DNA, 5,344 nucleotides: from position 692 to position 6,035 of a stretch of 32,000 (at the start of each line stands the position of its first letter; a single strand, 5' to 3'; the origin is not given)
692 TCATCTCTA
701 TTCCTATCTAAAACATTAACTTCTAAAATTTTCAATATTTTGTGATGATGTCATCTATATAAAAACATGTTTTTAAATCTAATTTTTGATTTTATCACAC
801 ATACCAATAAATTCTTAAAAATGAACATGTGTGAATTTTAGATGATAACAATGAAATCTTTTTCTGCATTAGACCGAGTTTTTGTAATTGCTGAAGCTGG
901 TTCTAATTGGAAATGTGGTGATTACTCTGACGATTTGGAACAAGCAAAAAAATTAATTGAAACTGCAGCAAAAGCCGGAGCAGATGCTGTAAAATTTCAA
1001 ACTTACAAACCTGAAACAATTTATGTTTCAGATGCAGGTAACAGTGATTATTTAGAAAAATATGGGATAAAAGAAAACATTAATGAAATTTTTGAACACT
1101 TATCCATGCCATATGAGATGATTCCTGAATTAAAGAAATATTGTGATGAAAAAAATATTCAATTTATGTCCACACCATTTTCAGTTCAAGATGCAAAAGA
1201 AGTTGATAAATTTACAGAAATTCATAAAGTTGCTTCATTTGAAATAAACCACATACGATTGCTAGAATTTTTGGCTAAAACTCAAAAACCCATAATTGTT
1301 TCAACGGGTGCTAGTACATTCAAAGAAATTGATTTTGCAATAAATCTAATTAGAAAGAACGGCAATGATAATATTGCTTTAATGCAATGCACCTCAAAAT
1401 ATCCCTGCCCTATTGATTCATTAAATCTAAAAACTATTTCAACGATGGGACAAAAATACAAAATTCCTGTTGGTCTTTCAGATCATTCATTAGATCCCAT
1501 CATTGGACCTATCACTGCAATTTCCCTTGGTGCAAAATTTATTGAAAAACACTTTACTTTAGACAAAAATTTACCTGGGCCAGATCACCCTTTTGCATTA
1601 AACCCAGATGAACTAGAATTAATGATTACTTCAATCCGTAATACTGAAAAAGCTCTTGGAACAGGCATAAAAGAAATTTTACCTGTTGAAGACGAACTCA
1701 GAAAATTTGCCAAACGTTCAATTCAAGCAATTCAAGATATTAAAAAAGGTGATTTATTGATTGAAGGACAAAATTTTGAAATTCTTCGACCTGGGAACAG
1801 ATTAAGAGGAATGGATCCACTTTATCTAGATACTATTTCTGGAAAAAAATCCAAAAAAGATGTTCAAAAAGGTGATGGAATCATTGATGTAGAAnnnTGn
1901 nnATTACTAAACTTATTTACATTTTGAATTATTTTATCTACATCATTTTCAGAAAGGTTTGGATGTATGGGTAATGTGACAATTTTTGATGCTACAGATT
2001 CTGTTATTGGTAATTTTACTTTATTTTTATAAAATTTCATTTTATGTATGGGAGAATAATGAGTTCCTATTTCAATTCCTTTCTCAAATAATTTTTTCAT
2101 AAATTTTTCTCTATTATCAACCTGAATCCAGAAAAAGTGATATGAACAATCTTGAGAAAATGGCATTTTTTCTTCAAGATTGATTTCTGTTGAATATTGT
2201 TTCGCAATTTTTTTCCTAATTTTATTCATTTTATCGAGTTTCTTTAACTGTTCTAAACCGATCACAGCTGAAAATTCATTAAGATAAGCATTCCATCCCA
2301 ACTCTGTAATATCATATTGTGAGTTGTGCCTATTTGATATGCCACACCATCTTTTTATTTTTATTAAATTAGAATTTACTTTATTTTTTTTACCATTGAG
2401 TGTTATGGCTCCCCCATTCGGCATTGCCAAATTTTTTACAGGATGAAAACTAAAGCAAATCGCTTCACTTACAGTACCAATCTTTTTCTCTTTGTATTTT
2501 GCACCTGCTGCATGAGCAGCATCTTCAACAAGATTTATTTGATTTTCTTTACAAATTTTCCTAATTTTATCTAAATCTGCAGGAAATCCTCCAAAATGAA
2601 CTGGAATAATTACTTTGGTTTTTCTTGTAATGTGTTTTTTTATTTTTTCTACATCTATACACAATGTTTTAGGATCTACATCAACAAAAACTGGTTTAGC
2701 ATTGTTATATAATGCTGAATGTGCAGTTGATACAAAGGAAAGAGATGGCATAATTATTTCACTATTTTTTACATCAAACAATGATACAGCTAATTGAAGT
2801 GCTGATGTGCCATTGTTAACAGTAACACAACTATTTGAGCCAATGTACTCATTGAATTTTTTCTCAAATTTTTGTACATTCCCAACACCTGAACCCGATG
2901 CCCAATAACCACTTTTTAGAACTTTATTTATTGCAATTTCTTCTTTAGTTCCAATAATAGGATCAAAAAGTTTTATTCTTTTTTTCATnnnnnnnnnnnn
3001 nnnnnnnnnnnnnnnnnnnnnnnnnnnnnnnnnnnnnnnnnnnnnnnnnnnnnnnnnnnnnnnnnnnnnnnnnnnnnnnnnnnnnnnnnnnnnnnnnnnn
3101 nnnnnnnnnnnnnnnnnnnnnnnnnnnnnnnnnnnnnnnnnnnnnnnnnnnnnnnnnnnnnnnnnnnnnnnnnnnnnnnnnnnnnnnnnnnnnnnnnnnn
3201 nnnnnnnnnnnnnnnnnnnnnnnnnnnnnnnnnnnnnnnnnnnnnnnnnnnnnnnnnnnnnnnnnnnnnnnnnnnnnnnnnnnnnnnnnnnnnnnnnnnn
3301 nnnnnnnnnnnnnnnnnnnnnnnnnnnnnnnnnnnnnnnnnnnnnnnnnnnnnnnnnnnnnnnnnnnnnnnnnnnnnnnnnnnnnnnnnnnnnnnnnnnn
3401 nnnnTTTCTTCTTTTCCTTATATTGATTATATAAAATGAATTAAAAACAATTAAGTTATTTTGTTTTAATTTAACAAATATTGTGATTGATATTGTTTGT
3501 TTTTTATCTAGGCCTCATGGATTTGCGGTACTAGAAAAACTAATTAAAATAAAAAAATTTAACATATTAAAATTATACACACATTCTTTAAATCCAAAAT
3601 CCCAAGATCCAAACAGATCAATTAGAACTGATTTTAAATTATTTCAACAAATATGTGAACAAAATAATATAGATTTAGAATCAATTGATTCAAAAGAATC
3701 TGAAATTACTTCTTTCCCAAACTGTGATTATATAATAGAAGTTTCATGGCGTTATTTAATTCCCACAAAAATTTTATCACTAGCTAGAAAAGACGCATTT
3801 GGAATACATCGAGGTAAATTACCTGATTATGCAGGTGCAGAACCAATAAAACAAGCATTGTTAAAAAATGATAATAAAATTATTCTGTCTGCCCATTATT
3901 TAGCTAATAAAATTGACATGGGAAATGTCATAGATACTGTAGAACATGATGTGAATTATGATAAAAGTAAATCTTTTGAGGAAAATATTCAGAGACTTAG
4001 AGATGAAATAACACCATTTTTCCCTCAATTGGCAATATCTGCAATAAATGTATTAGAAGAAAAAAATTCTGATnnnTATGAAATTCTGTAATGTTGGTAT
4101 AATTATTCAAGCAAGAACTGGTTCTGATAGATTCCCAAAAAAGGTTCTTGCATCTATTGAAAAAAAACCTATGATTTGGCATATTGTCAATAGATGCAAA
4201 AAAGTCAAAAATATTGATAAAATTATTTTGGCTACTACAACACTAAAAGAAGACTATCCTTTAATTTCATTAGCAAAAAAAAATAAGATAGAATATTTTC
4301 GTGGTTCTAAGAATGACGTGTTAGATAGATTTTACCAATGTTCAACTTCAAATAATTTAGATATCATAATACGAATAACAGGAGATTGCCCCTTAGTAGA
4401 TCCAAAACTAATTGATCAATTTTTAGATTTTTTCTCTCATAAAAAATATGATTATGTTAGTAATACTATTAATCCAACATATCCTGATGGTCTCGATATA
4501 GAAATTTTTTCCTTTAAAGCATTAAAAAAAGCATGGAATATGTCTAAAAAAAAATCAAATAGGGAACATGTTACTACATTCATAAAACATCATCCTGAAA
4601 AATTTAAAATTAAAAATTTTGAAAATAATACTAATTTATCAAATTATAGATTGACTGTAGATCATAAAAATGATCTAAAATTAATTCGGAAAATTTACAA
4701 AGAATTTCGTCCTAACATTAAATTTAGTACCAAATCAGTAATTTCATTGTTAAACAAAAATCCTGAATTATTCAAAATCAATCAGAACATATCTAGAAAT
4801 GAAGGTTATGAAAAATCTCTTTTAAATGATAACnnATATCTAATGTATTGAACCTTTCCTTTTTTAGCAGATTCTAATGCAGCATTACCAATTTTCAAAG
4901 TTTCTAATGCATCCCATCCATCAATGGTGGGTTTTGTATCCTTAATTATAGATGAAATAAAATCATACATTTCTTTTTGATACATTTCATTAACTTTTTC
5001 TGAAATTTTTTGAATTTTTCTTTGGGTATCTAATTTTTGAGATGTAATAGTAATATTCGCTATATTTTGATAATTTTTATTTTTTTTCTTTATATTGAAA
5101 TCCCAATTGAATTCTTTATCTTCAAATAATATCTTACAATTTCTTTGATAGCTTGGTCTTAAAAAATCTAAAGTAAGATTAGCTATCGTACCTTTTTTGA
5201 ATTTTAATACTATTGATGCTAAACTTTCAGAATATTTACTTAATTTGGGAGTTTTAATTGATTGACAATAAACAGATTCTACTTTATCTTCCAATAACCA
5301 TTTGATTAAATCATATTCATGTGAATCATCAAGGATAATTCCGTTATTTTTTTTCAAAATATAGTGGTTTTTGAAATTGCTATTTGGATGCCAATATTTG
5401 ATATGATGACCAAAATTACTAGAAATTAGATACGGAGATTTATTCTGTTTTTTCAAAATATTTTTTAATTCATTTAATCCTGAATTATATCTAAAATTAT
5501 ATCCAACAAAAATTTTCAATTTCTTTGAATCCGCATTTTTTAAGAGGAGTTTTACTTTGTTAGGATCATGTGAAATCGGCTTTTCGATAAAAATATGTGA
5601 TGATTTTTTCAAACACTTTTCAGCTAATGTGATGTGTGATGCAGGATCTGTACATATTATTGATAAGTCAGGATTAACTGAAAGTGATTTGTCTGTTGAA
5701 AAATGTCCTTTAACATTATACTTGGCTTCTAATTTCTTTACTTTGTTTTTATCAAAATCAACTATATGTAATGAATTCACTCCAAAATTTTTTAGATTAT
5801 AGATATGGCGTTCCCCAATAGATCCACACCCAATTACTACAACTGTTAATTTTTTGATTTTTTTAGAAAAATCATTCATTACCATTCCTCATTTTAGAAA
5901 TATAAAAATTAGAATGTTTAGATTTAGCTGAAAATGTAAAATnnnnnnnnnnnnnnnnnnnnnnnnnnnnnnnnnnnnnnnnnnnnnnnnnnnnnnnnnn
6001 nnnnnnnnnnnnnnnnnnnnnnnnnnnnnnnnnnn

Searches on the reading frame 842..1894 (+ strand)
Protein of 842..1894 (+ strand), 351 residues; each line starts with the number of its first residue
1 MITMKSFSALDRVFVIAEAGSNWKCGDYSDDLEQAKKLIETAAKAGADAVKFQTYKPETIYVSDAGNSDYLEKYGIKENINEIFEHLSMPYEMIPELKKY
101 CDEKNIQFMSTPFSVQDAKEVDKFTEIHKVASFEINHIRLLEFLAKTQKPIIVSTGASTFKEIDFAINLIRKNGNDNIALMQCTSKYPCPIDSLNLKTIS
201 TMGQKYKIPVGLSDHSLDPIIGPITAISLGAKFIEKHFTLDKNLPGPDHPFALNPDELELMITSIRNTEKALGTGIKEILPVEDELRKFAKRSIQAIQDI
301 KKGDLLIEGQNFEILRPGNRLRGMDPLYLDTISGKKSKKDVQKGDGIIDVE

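Call 41: search_protein_families(library=pfam, proteins=[window:842-1894:+], max_evalue=0.00001)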
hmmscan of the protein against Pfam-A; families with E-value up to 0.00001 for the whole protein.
window:842-1894:+ (351 aa): 1 family
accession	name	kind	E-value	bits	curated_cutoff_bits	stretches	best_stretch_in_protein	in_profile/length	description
PF03102.20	NeuB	-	2.6e-88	296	22.1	1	38-277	1-241/241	NeuB family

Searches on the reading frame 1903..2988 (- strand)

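Call 41: search_protein_families(library=pfam, proteins=[window:1903-2988:-], max_evalue=0.00001)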
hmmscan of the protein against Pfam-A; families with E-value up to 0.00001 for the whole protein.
window:1903-2988:- (362 aa): 3 families
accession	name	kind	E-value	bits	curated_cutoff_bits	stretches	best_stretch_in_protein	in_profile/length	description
PF01041.23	DegT_DnrJ_EryC1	-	7.4e-102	341.7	19.8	1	12-357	3-359/360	DegT/DnrJ/EryC1/StrS aminotransferase family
PF00155.27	Aminotran_1_2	-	3.8e-08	33.3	19.7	1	39-199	45-235/361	Aminotransferase class I and II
PF01212.27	Beta_elim_lyase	-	7.3e-07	29.2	27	1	37-225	33-215/288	Beta-eliminating lyase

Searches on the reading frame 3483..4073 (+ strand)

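Call 41: search_protein_families(library=pfam, proteins=[window:3483-4073:+], max_evalue=0.00001)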
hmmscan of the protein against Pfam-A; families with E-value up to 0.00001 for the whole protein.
window:3483-4073:+ (197 aa): 1 family
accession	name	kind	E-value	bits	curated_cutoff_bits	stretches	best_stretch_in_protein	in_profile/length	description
PF00551.24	Formyl_trans_N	-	5.3e-12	46.3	26.1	1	51-174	49-171/181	Formyl transferase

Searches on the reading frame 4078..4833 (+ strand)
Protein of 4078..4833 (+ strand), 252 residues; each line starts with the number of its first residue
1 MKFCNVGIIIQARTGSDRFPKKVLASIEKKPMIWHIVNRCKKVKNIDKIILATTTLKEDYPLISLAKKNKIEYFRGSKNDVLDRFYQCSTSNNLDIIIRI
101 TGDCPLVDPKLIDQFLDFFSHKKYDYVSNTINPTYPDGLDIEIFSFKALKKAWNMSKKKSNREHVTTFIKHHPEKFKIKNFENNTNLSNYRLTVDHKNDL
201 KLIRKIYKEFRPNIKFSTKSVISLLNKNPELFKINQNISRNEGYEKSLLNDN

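Call 41: search_protein_families(library=pfam, proteins=[window:4078-4833:+], max_evalue=0.00001)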
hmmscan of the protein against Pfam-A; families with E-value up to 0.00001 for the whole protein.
window:4078-4833:+ (252 aa): 1 family
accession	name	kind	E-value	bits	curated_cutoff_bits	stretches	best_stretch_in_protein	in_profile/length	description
PF02348.25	CTP_transf_3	-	1.3e-29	104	22.6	1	8-206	2-205/217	Cytidylyltransferase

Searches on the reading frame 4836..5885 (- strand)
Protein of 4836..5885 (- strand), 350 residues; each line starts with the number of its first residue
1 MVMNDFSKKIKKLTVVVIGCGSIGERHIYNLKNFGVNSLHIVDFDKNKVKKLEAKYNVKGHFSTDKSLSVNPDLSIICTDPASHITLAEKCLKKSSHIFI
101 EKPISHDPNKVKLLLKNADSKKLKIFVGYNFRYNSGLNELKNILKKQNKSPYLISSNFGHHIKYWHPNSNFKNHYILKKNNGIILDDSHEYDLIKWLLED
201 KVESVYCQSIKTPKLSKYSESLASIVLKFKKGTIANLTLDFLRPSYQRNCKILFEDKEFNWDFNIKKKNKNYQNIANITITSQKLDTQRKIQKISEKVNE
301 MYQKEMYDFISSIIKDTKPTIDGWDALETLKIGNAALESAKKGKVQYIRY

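Call 41: search_protein_families(library=pfam, proteins=[window:4836-5885:-], max_evalue=0.00001)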
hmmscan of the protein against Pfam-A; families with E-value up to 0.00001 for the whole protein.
window:4836-5885:- (350 aa): 4 families
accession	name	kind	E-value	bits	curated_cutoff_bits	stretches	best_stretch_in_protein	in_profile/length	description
PF01408.29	GFO_IDH_MocA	-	1.4e-18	68.1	24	1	14-129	2-120/120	Oxidoreductase family, NAD-binding Rossmann fold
PF02894.22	GFO_IDH_MocA_C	-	2.6e-15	57.3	22.9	1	160-344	18-214/218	Oxidoreductase family, C-terminal alpha/beta domain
PF22725.1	GFO_IDH_MocA_C3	-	2.1e-07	31.4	27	1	162-254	24-118/124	GFO/IDH/MocA C-terminal domain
PF00899.27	ThiF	-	2.6e-07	30.5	28.1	1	4-54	12-62/238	ThiF family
